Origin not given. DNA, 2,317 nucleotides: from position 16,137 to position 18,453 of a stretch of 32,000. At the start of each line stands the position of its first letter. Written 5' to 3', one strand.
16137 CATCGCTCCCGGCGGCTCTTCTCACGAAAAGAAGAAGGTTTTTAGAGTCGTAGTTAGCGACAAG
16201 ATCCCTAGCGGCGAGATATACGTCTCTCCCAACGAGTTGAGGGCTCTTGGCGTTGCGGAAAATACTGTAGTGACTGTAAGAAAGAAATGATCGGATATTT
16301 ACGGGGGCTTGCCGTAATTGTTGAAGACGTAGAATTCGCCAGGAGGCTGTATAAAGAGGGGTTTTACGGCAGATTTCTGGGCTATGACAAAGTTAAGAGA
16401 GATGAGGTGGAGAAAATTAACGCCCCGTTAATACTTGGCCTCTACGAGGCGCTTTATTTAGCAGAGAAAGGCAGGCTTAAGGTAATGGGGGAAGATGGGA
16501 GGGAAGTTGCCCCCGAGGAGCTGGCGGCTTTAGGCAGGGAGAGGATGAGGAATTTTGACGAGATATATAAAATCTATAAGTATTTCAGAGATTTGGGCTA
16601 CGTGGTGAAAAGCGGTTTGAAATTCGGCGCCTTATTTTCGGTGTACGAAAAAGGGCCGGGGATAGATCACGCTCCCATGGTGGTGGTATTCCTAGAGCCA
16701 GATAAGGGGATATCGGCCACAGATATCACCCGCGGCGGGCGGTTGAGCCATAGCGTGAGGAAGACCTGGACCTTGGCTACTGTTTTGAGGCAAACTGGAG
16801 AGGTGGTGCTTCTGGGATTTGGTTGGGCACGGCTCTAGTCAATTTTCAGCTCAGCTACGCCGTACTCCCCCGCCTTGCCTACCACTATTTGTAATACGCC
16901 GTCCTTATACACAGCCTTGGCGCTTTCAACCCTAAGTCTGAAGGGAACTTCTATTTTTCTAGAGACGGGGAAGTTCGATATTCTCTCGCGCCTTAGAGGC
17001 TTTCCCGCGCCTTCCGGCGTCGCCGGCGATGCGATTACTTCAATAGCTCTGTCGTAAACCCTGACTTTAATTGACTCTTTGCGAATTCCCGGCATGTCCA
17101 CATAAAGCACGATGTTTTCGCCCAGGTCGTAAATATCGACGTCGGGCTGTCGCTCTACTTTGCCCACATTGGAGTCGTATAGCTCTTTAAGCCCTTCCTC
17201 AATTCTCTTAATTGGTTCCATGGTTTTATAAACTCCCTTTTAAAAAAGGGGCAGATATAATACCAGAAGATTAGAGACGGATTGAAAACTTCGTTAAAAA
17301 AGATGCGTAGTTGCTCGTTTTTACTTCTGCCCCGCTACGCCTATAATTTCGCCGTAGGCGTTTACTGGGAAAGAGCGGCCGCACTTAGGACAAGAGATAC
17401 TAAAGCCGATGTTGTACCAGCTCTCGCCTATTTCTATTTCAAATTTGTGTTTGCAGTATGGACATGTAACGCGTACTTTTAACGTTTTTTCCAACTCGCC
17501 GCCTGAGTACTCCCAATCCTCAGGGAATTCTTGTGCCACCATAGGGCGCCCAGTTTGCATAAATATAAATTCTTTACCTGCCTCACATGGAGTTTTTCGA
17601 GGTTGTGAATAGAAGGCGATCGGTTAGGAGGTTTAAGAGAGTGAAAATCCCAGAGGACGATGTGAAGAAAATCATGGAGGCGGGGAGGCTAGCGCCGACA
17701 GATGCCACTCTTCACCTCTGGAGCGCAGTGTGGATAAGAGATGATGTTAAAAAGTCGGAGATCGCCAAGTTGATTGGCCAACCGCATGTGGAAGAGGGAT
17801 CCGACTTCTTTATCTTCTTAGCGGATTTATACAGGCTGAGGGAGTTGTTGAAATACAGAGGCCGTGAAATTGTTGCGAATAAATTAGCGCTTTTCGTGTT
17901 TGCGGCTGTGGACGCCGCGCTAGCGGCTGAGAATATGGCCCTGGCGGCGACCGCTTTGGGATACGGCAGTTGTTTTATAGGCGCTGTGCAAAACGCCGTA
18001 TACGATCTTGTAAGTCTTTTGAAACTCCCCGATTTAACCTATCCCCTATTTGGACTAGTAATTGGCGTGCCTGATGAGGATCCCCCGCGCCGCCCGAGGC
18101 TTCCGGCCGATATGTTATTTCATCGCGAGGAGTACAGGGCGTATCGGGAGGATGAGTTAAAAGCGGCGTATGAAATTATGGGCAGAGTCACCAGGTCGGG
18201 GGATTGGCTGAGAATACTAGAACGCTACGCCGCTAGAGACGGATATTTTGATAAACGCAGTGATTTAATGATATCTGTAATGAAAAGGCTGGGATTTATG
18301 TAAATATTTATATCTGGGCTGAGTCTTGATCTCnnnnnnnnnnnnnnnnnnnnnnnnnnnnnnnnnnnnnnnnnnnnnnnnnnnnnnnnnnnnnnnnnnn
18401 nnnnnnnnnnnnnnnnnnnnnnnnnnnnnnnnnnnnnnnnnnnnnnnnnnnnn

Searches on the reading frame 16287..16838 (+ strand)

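Call 53: search_protein_families(library=pfam, proteins=[window:16287-16838:+], max_evalue=0.001)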
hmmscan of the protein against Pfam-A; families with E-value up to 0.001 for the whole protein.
window:16287-16838:+ (183 aa): 2 families
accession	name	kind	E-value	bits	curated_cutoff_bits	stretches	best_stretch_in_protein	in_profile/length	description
PF01974.23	tRNA_int_endo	-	1.8e-27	95.7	27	1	90-173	1-83/85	tRNA intron endonuclease, catalytic C-terminal domain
PF02778.19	tRNA_int_endo_N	-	5.4e-20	71.1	21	1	1-79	1-66/67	tRNA intron endonuclease, N-terminal domain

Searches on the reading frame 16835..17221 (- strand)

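Call 53: search_protein_families(library=pfam, proteins=[window:16835-17221:-], max_evalue=0.001)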
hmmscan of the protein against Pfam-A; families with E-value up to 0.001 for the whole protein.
window:16835-17221:- (128 aa): 1 family
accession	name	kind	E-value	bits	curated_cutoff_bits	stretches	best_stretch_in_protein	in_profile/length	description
PF00011.27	HSP20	-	6.8e-10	39.4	20.8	1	34-117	6-88/102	Hsp20/alpha crystallin family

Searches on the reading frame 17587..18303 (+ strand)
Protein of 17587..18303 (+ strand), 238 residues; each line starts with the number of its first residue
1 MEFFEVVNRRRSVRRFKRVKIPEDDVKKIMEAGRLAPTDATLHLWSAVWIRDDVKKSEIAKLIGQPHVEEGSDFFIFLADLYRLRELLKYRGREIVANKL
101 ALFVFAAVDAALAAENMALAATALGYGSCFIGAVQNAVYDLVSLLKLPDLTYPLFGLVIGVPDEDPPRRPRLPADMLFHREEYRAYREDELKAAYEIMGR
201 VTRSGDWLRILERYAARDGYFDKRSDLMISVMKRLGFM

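Call 53: search_protein_families(library=pfam, proteins=[window:17587-18303:+], max_evalue=0.001)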
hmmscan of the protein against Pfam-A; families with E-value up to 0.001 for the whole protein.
window:17587-18303:+ (238 aa): 2 families
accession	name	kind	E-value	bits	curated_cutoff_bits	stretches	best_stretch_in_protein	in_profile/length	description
PF00881.29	Nitroreductase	-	5.5e-22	79.2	23.5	1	9-160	3-166/167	Nitroreductase family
PF14512.11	TM1586_NiRdase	-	4.3e-06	26.9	27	0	114-182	88-153/215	Putative TM nitroreductase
